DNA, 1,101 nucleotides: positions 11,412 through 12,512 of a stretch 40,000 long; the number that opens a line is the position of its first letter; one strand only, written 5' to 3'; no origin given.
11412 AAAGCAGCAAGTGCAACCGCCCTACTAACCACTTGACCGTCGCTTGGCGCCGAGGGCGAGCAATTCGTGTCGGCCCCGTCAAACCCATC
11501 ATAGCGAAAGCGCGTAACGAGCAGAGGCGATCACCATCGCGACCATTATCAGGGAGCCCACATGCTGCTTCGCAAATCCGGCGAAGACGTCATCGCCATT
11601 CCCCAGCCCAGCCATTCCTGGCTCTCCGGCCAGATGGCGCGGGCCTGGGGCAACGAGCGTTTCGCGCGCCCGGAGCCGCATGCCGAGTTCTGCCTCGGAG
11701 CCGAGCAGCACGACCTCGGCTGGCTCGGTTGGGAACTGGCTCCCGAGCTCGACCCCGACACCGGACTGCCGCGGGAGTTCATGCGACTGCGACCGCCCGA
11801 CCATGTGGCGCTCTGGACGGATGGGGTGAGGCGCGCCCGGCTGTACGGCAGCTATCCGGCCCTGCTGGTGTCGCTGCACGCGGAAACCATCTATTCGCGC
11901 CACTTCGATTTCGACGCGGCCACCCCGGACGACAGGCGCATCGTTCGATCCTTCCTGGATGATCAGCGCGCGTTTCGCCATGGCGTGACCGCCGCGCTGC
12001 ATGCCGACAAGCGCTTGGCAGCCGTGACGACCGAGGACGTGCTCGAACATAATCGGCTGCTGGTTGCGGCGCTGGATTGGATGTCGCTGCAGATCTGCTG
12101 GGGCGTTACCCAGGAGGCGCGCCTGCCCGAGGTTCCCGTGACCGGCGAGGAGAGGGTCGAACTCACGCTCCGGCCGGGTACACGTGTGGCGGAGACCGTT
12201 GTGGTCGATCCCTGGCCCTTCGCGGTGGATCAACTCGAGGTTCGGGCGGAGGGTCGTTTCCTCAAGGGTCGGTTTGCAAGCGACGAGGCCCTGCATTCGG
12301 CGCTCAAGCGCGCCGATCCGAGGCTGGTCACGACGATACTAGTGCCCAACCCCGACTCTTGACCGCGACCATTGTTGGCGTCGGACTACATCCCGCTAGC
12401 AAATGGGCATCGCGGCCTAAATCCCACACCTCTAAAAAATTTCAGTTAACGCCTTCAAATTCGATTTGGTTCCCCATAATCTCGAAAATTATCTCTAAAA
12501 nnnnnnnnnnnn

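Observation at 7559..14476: Three paralogous ~600-aa cobalamin-type radical SAM enzymes around a DUF3891-like gene, with no recognisable substrate gene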

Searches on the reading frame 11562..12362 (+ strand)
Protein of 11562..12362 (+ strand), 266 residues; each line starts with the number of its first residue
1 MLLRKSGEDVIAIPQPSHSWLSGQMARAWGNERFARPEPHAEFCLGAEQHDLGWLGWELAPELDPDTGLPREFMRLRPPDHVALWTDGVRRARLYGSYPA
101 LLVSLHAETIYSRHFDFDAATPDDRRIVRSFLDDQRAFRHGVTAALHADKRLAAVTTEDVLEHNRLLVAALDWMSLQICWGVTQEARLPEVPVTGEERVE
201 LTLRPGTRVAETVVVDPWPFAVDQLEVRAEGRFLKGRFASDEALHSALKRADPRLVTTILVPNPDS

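Call 3: search_protein_families(library=pfam, proteins=[window:11562-12362:+], max_evalue=0.01)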
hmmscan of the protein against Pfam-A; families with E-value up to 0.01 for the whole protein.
window:11562-12362:+ (266 aa): 1 family
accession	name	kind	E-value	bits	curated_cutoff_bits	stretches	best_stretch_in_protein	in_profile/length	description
PF13030.11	DUF3891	-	4.9e-51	174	24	1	1-235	1-218/219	Protein of unknown function (DUF3891)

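Call 4: search_protein_families(library=ncbifam, proteins=[window:11562-12362:+], max_evalue=0.01)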
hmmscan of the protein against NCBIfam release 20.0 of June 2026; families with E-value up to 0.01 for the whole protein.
window:11562-12362:+ (266 aa): 0 families

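Call 40: find_homologous_proteins(query=window:11562-12362:+, max_evalue=0.001)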
Query window:11562-12362:+ (266 aa): 1928 proteins with E <= 0.001 among 6578 candidates; the best 120 are listed.
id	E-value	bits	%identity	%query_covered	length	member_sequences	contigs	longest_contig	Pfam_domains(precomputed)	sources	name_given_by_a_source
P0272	2.4e-177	606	100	100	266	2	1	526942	PF13030.12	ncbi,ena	-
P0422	2.5e-155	534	89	100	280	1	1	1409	PF13030.12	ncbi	-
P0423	9.2e-153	525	88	99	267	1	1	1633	PF13030.12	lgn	-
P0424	9.0e-139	480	80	100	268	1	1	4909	PF13030.12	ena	-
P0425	2.5e-136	472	78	100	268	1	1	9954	PF13030.12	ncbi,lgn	-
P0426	1.7e-130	452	75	99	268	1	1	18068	PF13030.12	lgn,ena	-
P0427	2.3e-130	452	76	98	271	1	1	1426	PF13030.12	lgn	-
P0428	1.5e-119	417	71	99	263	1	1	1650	PF13030.12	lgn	-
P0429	1.3e-116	407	68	98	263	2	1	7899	PF13030.12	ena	-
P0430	8.2e-111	388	66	98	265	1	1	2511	PF13030.12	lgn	-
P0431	3.0e-105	370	63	98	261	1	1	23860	PF13030.12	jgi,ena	jgi:hypothetical protein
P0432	6.7e-102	359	61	99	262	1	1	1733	PF13030.12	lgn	-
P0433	3.8e-100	353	59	98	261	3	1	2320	PF13030.12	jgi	jgi:hypothetical protein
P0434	7.4e-100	352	59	98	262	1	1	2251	PF13030.12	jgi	-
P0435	4.0e-99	350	58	98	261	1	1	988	PF13030.12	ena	-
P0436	2.1e-98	347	60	98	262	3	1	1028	PF13030.12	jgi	jgi:hypothetical protein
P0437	3.2e-98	347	59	98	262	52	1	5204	PF13030.12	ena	-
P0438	5.2e-98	346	60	98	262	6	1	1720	PF13030.12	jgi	jgi:hypothetical protein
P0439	6.3e-98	346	60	98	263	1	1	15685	PF13030.12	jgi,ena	-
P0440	1.2e-97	345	59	98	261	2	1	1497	PF13030.12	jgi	jgi:hypothetical protein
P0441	2.8e-97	344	58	98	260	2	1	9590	PF13030.12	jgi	jgi:Protein of unknown function (DUF3891)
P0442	2.9e-97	343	58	98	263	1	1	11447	PF13030.12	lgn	-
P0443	4.4e-97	343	58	98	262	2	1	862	PF13030.12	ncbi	-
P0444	1.2e-96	341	58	98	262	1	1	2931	PF13030.12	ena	-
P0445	4.8e-96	339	62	91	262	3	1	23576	PF13030.12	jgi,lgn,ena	jgi:hypothetical protein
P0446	5.1e-96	339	57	99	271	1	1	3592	PF13030.12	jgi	jgi:hypothetical protein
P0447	2.0e-95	337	56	98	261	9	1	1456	PF13030.12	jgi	jgi:hypothetical protein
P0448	2.6e-95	337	57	99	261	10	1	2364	PF13030.12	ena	-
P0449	3.0e-95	337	60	90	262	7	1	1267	PF13030.12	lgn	-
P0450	1.0e-94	335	58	98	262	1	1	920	PF13030.12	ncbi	-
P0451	1.0e-94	335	57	98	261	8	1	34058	PF13030.12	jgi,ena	jgi:hypothetical protein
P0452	1.8e-94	334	56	98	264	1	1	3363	PF13030.12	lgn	-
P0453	2.2e-94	334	57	98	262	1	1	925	PF13030.12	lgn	-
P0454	3.3e-94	333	59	98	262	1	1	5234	PF13030.12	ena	-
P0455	4.6e-94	333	57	98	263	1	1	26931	PF13030.12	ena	-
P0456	5.0e-94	333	57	98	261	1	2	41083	PF13030.12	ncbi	ncbi:MAG: DUF3891 family protein [Methylocella sp.]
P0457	5.7e-94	333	57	98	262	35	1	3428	PF13030.12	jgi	jgi:Protein of unknown function (DUF3891)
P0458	2.3e-93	331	57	98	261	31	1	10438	PF13030.12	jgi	jgi:hypothetical protein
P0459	2.4e-93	331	57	98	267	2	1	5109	PF13030.12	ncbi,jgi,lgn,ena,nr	ncbi:MAG TPA: DUF3891 family protein [Methylocella sp.]|nr:DUF3891 family protein [Methylocella sp.]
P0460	3.5e-93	330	58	99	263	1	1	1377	PF13030.12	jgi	jgi:hypothetical protein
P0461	4.4e-93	330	57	98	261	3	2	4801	PF13030.12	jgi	jgi:hypothetical protein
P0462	5.1e-93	330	57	98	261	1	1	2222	PF13030.12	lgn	-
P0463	1.0e-92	329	56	98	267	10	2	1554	PF13030.12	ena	-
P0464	1.1e-92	328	58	99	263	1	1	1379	PF13030.12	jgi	jgi:hypothetical protein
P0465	1.3e-92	328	57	98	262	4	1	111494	PF13030.12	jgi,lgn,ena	-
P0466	2.0e-92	328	57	98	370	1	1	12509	PF13030.12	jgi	jgi:hypothetical protein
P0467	2.4e-92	327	57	98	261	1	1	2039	PF13030.12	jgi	jgi:hypothetical protein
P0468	2.8e-92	327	56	98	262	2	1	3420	PF13030.12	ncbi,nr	ncbi:MAG TPA: DUF3891 family protein [Methylocella sp.]|nr:DUF3891 family protein [Methylocella sp.]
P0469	4.5e-92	326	99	56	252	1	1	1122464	PF13030.12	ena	-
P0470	5.6e-92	326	55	98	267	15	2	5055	PF13030.12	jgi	jgi:Protein of unknown function (DUF3891)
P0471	6.6e-92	326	56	98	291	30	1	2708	PF13030.12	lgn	-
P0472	7.4e-92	326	56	98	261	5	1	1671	PF13030.12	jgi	jgi:hypothetical protein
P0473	9.1e-92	325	56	99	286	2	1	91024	PF13030.12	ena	-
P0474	9.8e-92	325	56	98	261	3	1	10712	PF13030.12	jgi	jgi:hypothetical protein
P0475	1.3e-91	325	57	98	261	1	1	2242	PF13030.12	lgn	-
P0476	1.3e-91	325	55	100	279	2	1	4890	PF13030.12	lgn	-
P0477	2.9e-91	324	56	98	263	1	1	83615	PF13030.12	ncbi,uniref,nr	ncbi:DUF3891 family protein [Azospirillum soli]|uniref:DUF3891 family protein n=1 Tax=Azospirillum s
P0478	3.3e-91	324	56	98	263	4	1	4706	PF13030.12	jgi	jgi:hypothetical protein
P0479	5.2e-91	323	56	98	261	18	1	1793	PF13030.12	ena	-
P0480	5.4e-91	323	55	98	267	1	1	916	PF13030.12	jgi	jgi:hypothetical protein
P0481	6.5e-91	323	56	98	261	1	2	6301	PF13030.12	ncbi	ncbi:MAG: DUF3891 family protein [Methylocella sp.]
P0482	9.5e-91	322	57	99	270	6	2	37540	PF13030.12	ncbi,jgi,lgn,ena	ncbi:MAG TPA: DUF3891 family protein [Stellaceae bacterium]|jgi:hypothetical protein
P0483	1.5e-90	321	57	98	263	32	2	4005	PF13030.12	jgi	jgi:hypothetical protein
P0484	3.8e-90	320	56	98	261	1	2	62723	PF13030.12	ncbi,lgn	-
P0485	4.7e-90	320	57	98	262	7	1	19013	PF13030.12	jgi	jgi:Protein of unknown function (DUF3891)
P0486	5.1e-90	320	55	98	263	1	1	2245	PF13030.12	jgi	jgi:Protein of unknown function (DUF3891)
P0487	6.5e-90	319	57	98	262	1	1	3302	PF13030.12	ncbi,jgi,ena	jgi:hypothetical protein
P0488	9.0e-90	319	55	98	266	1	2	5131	PF13030.12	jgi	jgi:hypothetical protein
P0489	1.5e-89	318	55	98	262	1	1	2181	PF13030.12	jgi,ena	-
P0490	2.1e-89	318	56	98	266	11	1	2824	PF13030.12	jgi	jgi:hypothetical protein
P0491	2.1e-89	318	55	98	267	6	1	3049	PF13030.12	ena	-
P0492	2.3e-89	318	55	98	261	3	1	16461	PF13030.12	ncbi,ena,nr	ncbi:MAG TPA: DUF3891 family protein [Methylocella sp.]|nr:DUF3891 family protein [Methylocella sp.]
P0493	2.5e-89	317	55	98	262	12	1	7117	PF13030.12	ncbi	ncbi:MAG: DUF3891 family protein [Methylocella sp.]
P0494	2.6e-89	317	55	98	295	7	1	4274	PF13030.12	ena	-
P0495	2.8e-89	317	56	98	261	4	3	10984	PF13030.12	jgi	jgi:hypothetical protein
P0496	3.1e-89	317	54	98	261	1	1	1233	PF13030.12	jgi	-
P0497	3.3e-89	317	55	98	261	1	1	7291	PF13030.12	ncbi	ncbi:MAG: DUF3891 family protein [Methylocella sp.]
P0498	4.1e-89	317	54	99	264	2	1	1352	PF13030.12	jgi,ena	-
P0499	4.7e-89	317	53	98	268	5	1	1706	PF13030.12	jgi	jgi:Protein of unknown function (DUF3891)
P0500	6.0e-89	316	55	98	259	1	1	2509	PF13030.12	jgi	jgi:Protein of unknown function (DUF3891)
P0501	8.7e-89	316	55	98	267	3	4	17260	PF13030.12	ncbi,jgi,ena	ncbi:MAG TPA: DUF3891 family protein [Methylocella sp.]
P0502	9.3e-89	316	55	98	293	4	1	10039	PF13030.12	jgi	jgi:hypothetical protein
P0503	1.2e-88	315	55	98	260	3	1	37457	PF13030.12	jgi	jgi:Protein of unknown function (DUF3891)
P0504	1.2e-88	315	57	98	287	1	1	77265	PF13030.12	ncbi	-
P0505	1.3e-88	315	57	98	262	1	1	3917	PF13030.12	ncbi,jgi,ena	jgi:hypothetical protein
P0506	1.8e-88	315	54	98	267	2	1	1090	PF13030.12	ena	-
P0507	2.0e-88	314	56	98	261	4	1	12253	PF13030.12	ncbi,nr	ncbi:MAG TPA: DUF3891 family protein [Methylocella sp.]|nr:DUF3891 family protein [Methylocella sp.]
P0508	3.3e-88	314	57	98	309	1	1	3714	PF13030.12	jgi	jgi:Protein of unknown function (DUF3891)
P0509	3.8e-88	314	54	98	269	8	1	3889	PF13030.12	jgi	jgi:Protein of unknown function (DUF3891)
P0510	4.9e-88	313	55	98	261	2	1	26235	PF13030.12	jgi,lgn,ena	-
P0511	6.7e-88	313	56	98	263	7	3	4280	PF13030.12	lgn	-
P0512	6.9e-88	313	55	98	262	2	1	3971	PF13030.12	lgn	-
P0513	7.7e-88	313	54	98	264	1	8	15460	PF13030.12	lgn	-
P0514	8.2e-88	312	58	87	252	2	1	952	PF13030.12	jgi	jgi:hypothetical protein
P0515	9.6e-88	312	54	98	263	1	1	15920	PF13030.12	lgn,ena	-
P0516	1.0e-87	312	55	98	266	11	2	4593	PF13030.12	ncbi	ncbi:MAG: DUF3891 family protein [Methylocella sp.]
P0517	1.1e-87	312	55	98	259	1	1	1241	PF13030.12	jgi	jgi:Protein of unknown function (DUF3891)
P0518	1.1e-87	312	56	98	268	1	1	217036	PF13030.12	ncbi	ncbi:DUF3891 family protein [Azospirillum sp. sgz302134]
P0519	1.4e-87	312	56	98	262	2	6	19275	PF13030.12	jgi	jgi:Protein of unknown function (DUF3891)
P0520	1.5e-87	312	54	98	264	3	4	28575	PF13030.12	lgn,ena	-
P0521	1.9e-87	311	53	98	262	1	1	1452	PF13030.12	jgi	jgi:hypothetical protein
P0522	4.6e-87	310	54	98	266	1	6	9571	PF13030.12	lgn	-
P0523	7.3e-87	309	53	98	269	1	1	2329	PF13030.12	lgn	-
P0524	1.3e-86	309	54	99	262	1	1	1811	PF13030.12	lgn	-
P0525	1.4e-86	308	55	99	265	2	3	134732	PF13030.12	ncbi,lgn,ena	-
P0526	1.7e-86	308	54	98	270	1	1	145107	PF13030.12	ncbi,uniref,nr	ncbi:DUF3891 family protein [Arenibaculum pallidiluteum]|uniref:DUF3891 family protein n=1 Tax=Areni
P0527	1.7e-86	308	54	98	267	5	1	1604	PF13030.12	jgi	jgi:hypothetical protein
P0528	1.7e-86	308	51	98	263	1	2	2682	PF13030.12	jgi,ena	jgi:hypothetical protein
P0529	2.0e-86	308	57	98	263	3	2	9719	PF13030.12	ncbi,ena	-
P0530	2.2e-86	308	55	98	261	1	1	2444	PF13030.12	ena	-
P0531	2.7e-86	307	54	98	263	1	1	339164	PF13030.12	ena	-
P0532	3.9e-86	307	55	98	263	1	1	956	PF13030.12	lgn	-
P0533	5.2e-86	307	53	98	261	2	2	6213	PF13030.12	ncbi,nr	ncbi:MAG: DUF3891 family protein [Beijerinckiaceae bacterium]|nr:DUF3891 family protein [Beijerincki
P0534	8.3e-86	306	54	98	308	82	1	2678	PF13030.12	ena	-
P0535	8.7e-86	306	51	99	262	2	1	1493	PF13030.12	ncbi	-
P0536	1.3e-85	305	54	95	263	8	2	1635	PF13030.12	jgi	jgi:hypothetical protein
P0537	1.3e-85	305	53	98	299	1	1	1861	PF13030.12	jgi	jgi:hypothetical protein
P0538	1.5e-85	305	54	98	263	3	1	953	PF13030.12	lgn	-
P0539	1.5e-85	305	54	98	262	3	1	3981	PF13030.12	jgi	jgi:Protein of unknown function (DUF3891)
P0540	1.9e-85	305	54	99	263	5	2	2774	PF13030.12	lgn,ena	-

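Call 41: find_encoding_contigs(protein=P0469, flank=10000, max_places=2)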
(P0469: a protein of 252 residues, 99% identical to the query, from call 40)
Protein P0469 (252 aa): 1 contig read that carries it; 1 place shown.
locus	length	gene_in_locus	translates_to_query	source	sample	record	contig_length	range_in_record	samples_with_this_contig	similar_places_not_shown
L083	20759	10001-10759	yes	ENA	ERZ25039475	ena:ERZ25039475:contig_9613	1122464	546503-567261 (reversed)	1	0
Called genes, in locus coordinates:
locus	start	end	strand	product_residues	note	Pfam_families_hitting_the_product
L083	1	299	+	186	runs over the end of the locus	PF02326:YMF19 (weak), PF00430:ATP-synt_B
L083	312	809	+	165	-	PF05405:Mt_ATP-synt_B (weak), PF00430:ATP-synt_B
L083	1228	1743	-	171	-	-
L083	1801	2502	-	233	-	-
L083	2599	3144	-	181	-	PF06776:IalB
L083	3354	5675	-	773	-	PF01315:Ald_Xan_dh_C, PF02738:MoCoBD_1, PF20256:MoCoBD_2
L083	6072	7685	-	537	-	PF04055:Radical_SAM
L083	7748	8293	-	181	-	-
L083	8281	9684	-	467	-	PF04055:Radical_SAM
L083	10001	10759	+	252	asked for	PF13030:DUF3891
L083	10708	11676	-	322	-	PF02289:MCH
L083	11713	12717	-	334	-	PF01812:5-FTHF_cyc-lig, PF00149:Metallophos (weak), PF13277:YmdB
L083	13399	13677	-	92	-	PF13507:GATase_5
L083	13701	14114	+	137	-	-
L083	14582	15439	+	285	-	PF00702:Hydrolase, PF13419:HAD_2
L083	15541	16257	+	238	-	PF00702:Hydrolase, PF12710:HAD, PF13419:HAD_2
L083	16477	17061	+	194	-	PF06055:ExoD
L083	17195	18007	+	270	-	PF00884:Sulfatase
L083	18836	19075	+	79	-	-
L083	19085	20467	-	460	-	PF04107:GCS2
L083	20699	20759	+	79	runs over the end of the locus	-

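Call 42: find_encoding_contigs(protein=P0426, flank=10000, max_places=2)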
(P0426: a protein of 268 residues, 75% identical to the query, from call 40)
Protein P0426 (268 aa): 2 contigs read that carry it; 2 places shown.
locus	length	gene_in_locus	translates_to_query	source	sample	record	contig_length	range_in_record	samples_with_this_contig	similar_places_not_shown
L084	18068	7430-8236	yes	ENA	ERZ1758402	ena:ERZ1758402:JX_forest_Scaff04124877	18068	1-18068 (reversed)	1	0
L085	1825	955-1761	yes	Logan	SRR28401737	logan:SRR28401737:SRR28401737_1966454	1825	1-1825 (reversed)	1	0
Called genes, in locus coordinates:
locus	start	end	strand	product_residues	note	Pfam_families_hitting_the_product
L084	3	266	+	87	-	?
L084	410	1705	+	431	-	PF00709:Adenylsucc_synt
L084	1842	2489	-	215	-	-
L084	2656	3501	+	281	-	-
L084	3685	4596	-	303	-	PF00140:Sigma70_r1_2, PF04542:Sigma70_r2, PF04545:Sigma70_r4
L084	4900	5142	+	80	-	-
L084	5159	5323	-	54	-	PF04325:DUF465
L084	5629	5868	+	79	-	PF04325:DUF465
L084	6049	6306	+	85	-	-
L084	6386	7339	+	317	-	PF00903:Glyoxalase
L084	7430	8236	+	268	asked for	PF13030:DUF3891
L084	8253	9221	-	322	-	PF02289:MCH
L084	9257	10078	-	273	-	PF00149:Metallophos (weak), PF13277:YmdB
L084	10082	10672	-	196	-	PF01812:5-FTHF_cyc-lig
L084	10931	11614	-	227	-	PF07685:GATase_3 (weak), PF13507:GATase_5, PF01965:DJ-1_PfpI (weak)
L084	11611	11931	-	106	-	PF02700:PurS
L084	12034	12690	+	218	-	PF00702:Hydrolase, PF13419:HAD_2, PF13242:Hydrolase_like (weak)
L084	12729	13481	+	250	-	PF06707:DUF1194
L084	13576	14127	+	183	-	PF01380:SIS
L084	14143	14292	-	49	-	-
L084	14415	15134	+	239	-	PF00702:Hydrolase, PF12710:HAD, PF13419:HAD_2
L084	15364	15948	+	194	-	PF06055:ExoD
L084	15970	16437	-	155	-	PF00075:RNase_H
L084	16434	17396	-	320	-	PF01636:APH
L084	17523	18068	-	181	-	?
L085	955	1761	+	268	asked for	PF13030:DUF3891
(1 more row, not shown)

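Call 43: find_encoding_contigs(protein=P0465, flank=8000, max_places=2)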
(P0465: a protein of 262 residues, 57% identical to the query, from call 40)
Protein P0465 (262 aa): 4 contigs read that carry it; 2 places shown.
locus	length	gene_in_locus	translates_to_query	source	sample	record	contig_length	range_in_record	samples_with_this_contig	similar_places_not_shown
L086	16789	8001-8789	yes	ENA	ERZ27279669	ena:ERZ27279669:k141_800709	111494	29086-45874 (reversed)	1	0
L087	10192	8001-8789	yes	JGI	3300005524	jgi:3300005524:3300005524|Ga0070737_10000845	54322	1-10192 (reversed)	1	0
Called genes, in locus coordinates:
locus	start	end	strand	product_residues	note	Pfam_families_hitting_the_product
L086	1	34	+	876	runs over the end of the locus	PF00133:tRNA-synt_1, PF09334:tRNA-synt_1g, PF13603:tRNA-synt_1_2, PF00133:tRNA-synt_1 (weak), PF08264:Anticodon_1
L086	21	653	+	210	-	PF04390:LptE (weak)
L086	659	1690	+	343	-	PF06144:DNA_pol3_delta (weak)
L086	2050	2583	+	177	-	PF00213:OSCP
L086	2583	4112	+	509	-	PF02874:ATP-synt_ab_N, PF00006:ATP-synt_ab, PF00306:ATP-synt_ab_C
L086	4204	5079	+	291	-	PF00231:ATP-synt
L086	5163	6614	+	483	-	PF02874:ATP-synt_ab_N, PF00006:ATP-synt_ab, PF22919:ATP-synt_VA_C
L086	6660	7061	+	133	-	PF02823:ATP-synt_DE_N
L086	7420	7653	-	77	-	-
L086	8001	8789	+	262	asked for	PF13030:DUF3891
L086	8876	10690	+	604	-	PF00005:ABC_tran, PF01926:MMR_HSR1 (faint), PF02463:SMC_N (faint), PF03193:RsgA_GTPase (faint), PF13304:AAA_21 (faint), PF13401:AAA_22 (faint), PF00005:ABC_tran, PF16326:ABC_tran_CTD, +2 more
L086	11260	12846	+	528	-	PF07690:MFS_1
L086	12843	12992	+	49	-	-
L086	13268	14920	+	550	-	PF07690:MFS_1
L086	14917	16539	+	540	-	PF02321:OEP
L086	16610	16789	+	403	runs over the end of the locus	PF25885:HH_EMRA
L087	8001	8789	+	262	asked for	PF13030:DUF3891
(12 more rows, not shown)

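Call 48: find_encoding_contigs(protein=P0424, flank=10000, max_places=2)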
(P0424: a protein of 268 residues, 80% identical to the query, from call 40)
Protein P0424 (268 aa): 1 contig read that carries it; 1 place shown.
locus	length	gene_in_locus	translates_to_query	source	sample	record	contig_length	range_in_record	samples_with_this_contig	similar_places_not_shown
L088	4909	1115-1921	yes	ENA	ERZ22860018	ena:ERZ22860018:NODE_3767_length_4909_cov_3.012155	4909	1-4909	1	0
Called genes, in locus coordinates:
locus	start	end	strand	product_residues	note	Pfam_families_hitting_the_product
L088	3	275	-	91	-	?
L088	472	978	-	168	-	-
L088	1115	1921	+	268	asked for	PF13030:DUF3891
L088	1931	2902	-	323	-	PF02289:MCH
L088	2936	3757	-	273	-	PF00149:Metallophos (weak), PF13277:YmdB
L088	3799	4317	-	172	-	-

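Call 49: find_encoding_contigs(protein=P0425, flank=10000, max_places=2)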
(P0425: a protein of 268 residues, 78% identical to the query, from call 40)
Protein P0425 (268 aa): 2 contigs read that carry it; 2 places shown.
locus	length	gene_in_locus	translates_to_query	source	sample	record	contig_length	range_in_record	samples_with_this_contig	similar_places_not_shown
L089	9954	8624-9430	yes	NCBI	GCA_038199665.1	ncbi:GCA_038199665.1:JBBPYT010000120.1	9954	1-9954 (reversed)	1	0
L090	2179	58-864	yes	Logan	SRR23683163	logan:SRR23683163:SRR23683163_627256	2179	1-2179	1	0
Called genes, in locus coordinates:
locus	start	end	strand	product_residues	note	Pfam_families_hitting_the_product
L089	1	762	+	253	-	?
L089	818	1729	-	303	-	PF00140:Sigma70_r1_2, PF04542:Sigma70_r2, PF04545:Sigma70_r4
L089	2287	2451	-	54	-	PF04325:DUF465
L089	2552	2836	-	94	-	PF00106:adh_short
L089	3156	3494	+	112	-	PF04325:DUF465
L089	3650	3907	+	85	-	-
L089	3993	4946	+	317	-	PF00903:Glyoxalase (weak)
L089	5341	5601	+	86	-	PF00892:EamA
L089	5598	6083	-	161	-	PF00190:Cupin_1, PF07883:Cupin_2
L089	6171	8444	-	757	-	PF01590:GAF, PF00990:GGDEF, PF00563:EAL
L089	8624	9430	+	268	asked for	PF13030:DUF3891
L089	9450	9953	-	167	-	?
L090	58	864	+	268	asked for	PF13030:DUF3891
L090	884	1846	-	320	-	PF02289:MCH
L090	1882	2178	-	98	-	?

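Call 77: predict_structure(alignment_id=A4)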
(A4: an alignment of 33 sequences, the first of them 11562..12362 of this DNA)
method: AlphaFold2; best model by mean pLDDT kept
length: 266 residues; sequences in the alignment: 33
mean_pLDDT: 94.9   pTM: 0.92
mean pLDDT of the five models: 94.9, 94.8, 94.6, 94.0, 93.9
residues with pLDDT >= 90: 245; 70-90: 21; 50-70: 0; < 50: 0
segments of 3 or more residues with pLDDT < 50: none
pLDDT, mean of each block of 10 residues (from residue 1): 94 96 98 95 96 89 95 93 95 96 96 94 97 97 93 92 97 97 96 94 89 97 97 96 96 97 89
secondary structure, 60 per line:
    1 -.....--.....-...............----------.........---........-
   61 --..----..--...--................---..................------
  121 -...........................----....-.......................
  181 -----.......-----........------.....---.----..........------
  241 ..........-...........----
elements in order: E2-6 E9-13 H15-28 H40-48 H52-59 H78-93 H97-114 H122-148 H153-156 H158-180 E186-192 E198-205 E212-216 E225-234 H241-250 E252-262
